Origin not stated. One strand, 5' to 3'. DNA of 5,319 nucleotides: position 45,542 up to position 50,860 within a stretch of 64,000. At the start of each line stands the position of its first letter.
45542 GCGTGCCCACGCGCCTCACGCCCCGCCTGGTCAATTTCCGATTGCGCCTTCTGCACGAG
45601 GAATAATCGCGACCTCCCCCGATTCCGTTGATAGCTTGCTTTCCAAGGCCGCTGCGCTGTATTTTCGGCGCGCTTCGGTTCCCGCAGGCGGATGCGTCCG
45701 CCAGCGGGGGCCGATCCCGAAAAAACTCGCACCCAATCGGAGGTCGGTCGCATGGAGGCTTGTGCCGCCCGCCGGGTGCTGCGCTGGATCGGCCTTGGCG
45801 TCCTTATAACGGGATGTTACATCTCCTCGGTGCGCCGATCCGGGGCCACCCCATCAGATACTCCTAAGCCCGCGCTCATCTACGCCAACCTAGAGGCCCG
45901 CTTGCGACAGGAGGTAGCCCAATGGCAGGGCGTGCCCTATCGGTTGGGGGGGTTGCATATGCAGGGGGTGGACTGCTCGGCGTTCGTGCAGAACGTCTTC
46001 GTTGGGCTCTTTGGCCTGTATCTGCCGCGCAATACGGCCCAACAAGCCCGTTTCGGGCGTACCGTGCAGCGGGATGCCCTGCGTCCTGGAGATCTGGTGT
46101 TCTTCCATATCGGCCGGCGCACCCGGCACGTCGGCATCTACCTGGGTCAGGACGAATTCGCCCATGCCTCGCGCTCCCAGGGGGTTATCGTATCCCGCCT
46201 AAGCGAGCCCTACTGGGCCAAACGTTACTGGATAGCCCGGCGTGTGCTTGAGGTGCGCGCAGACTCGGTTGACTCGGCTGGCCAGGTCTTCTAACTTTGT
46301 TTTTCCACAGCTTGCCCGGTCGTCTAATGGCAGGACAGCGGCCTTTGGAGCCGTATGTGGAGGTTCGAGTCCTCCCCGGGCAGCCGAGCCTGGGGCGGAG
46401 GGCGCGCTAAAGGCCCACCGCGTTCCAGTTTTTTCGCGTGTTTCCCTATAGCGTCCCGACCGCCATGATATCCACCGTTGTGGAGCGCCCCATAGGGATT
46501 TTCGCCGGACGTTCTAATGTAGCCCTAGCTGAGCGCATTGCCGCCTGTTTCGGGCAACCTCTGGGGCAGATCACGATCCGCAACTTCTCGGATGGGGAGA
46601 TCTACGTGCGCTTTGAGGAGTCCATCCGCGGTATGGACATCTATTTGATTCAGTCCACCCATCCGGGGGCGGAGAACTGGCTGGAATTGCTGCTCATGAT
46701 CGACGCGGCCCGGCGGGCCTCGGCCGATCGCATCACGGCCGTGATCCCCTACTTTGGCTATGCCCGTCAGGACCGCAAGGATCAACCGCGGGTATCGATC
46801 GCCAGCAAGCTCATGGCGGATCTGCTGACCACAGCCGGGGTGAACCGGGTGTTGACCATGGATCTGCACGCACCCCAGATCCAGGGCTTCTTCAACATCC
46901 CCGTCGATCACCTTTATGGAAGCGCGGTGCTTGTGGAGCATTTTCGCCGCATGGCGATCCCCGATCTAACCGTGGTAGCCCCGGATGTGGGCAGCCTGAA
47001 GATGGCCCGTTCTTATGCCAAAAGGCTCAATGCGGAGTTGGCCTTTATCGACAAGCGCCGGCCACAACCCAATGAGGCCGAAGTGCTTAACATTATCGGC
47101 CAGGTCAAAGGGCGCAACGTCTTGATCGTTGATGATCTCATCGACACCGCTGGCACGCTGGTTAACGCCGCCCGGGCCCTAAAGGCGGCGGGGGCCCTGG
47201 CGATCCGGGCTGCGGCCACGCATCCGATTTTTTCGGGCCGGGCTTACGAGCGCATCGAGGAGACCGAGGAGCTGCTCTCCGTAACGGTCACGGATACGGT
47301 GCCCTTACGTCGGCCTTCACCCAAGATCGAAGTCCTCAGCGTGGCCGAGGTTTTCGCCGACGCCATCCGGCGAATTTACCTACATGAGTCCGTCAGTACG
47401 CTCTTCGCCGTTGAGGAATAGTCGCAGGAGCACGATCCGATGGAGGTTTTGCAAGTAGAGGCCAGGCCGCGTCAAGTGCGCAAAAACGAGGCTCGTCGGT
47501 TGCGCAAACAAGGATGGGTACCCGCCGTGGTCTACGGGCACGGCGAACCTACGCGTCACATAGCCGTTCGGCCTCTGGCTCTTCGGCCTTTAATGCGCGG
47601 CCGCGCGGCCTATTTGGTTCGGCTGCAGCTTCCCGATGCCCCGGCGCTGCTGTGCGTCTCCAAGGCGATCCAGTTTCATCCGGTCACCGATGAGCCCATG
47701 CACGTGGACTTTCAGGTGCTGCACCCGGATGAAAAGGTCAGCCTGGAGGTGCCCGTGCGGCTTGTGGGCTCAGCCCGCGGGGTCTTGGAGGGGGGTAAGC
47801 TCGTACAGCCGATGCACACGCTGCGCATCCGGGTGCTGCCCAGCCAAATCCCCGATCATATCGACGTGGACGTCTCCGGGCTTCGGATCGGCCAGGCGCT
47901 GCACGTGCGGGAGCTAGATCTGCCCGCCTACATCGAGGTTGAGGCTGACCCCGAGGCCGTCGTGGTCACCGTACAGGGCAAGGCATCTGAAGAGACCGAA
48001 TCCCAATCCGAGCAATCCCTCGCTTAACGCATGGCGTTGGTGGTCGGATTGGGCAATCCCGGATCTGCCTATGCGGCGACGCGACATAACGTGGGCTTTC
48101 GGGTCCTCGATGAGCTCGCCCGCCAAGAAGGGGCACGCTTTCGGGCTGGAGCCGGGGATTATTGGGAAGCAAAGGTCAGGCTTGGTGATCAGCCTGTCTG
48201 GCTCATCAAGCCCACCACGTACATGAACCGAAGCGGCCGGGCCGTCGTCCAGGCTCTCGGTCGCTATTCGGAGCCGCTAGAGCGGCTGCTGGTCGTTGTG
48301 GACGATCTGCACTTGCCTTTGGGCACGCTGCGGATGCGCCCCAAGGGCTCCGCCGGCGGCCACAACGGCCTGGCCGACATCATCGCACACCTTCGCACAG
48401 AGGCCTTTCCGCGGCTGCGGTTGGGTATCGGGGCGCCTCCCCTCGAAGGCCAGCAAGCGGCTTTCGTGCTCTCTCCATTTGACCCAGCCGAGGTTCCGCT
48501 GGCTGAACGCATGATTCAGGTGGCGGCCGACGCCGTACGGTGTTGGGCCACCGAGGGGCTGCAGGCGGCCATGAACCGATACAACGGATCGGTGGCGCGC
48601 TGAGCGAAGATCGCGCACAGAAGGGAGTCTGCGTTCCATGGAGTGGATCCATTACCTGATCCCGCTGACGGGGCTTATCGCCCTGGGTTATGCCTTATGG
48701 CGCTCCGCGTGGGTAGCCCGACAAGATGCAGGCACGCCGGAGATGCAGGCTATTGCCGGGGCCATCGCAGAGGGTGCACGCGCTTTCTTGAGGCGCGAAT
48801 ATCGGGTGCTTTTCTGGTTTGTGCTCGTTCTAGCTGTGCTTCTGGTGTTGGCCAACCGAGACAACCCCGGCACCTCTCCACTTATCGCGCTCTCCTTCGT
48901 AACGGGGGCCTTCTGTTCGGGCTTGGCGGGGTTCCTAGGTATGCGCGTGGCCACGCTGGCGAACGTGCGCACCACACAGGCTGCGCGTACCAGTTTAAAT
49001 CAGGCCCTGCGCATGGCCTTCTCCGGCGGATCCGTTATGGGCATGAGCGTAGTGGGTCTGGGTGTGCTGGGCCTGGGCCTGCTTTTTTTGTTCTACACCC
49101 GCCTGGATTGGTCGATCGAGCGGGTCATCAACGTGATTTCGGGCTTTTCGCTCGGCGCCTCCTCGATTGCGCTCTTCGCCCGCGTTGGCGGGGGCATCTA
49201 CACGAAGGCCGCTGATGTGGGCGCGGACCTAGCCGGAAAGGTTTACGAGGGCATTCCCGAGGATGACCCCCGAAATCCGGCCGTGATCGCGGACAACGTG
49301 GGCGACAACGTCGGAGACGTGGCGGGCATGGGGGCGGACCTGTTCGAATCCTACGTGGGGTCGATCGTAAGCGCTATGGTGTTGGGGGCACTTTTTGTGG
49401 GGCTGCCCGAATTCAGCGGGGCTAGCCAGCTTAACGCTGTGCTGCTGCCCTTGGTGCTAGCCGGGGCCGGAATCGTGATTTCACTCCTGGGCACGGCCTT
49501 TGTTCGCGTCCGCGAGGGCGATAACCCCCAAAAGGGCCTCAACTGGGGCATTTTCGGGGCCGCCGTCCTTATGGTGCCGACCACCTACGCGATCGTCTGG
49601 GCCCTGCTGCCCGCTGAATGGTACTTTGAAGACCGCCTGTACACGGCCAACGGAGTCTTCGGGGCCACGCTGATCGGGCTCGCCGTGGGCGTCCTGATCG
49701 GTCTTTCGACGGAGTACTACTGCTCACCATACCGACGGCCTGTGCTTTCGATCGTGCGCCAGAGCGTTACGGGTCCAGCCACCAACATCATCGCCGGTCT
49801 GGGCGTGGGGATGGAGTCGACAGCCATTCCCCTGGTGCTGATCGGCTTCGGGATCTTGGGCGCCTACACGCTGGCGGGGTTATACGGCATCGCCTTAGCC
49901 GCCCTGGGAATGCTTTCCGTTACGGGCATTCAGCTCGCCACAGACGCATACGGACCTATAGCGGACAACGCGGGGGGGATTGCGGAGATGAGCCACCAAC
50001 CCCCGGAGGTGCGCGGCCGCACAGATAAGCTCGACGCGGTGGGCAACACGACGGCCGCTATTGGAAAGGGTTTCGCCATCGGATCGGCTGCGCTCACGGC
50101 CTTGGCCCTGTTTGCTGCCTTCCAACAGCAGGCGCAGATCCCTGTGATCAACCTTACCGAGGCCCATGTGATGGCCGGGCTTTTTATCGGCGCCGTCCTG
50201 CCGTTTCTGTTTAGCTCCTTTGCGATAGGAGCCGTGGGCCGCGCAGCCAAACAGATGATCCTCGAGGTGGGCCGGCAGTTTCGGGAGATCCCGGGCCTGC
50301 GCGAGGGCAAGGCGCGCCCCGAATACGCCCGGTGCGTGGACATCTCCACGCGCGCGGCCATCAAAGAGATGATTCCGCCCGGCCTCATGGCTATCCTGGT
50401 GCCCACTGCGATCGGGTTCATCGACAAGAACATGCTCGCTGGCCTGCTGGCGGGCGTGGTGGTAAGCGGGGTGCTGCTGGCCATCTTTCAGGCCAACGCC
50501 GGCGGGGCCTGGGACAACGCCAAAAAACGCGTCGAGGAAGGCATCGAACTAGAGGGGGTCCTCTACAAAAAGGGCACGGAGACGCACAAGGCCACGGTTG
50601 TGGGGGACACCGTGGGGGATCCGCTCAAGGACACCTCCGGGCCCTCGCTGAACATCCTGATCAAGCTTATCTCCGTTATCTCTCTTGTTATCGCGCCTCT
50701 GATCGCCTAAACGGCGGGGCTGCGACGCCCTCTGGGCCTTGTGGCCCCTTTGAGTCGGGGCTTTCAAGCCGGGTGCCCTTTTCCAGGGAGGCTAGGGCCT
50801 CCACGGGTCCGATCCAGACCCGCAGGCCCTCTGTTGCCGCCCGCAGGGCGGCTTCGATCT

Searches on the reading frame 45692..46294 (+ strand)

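Call 52: search_protein_families(library=pfam, proteins=[window:45692-46294:+], max_evalue=0.001)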
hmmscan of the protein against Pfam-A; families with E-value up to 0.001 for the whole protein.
window:45692-46294:+ (200 aa): 1 family
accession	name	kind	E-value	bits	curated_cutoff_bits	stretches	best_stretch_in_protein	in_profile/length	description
PF00877.26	NLPC_P60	-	1.2e-31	109.2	23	1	80-184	1-105/105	NlpC/P60 family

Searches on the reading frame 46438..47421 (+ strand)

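Call 52: search_protein_families(library=pfam, proteins=[window:46438-47421:+], max_evalue=0.001)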
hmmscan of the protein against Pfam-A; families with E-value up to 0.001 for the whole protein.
window:46438-47421:+ (327 aa): 3 families
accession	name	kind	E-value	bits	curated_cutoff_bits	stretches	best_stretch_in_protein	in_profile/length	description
PF13793.12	Pribosyltran_N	-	2.5e-48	163.2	25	1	20-134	2-117/117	N-terminal domain of ribose phosphate pyrophosphokinase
PF14572.12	Pribosyl_synth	-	1.6e-25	90.5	27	1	212-323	70-183/184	Phosphoribosyl synthetase-associated domain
PF00156.33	Pribosyltran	-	1.6e-17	63.7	26.3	1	176-262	30-124/158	Phosphoribosyl transferase domain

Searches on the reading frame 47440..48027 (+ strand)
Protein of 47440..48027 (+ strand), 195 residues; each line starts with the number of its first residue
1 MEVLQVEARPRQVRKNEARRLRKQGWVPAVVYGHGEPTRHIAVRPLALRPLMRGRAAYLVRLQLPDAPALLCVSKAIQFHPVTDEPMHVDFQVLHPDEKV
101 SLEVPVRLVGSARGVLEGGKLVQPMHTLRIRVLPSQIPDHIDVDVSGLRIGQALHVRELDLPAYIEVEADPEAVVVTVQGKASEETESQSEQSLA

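Call 77: search_protein_families(library=pfam, proteins=[window:47440-48027:+], max_evalue=0.001)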
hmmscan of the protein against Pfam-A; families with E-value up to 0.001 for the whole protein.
window:47440-48027:+ (195 aa): 2 families
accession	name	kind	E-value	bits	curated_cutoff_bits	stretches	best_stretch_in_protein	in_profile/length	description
PF14693.11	Ribosomal_TL5_C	-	5.2e-27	94.5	27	1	99-180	1-82/84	Ribosomal protein TL5, C-terminal domain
PF01386.24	Ribosomal_L25p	-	9.9e-22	77.7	23.6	1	6-91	3-82/82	Ribosomal L25p family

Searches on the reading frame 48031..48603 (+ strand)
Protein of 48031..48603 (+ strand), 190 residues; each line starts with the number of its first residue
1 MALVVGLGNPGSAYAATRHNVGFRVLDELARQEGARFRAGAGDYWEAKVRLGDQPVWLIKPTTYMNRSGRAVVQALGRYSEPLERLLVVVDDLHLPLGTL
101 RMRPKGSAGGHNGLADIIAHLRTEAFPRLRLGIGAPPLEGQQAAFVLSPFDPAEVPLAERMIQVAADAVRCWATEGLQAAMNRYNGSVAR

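Call 77: search_protein_families(library=pfam, proteins=[window:48031-48603:+], max_evalue=0.001)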
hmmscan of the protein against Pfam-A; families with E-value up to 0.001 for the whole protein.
window:48031-48603:+ (190 aa): 1 family
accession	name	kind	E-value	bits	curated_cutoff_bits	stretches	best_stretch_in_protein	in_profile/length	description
PF01195.25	Pept_tRNA_hydro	-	8.8e-64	215.2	27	1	3-185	1-183/183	Peptidyl-tRNA hydrolase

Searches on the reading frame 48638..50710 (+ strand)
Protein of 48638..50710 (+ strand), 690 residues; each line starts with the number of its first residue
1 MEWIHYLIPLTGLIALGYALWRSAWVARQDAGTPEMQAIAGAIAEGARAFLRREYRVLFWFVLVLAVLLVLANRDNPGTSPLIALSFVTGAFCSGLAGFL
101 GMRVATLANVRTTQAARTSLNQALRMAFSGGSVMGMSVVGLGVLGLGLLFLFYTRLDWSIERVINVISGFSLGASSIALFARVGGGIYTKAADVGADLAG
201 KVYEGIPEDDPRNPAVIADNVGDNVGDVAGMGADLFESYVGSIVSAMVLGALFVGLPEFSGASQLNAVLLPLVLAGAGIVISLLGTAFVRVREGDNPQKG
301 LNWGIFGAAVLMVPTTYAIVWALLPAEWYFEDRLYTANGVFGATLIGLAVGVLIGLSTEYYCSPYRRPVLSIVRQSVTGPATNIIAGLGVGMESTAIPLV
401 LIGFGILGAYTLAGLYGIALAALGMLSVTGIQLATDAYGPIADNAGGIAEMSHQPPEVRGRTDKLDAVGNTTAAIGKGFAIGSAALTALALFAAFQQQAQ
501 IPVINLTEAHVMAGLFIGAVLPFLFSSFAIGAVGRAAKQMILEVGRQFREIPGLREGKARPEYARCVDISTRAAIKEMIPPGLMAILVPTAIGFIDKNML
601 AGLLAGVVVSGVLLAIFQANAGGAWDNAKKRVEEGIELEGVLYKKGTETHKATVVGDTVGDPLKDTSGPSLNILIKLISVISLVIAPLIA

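Call 52: search_protein_families(library=pfam, proteins=[window:48638-50710:+], max_evalue=0.001)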
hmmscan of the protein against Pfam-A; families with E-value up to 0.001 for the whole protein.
window:48638-50710:+ (690 aa): 1 family
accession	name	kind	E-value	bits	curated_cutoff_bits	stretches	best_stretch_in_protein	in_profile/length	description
PF03030.21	H_PPase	-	4.4e-271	901.6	29.7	1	13-685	1-645/645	Inorganic H+ pyrophosphatase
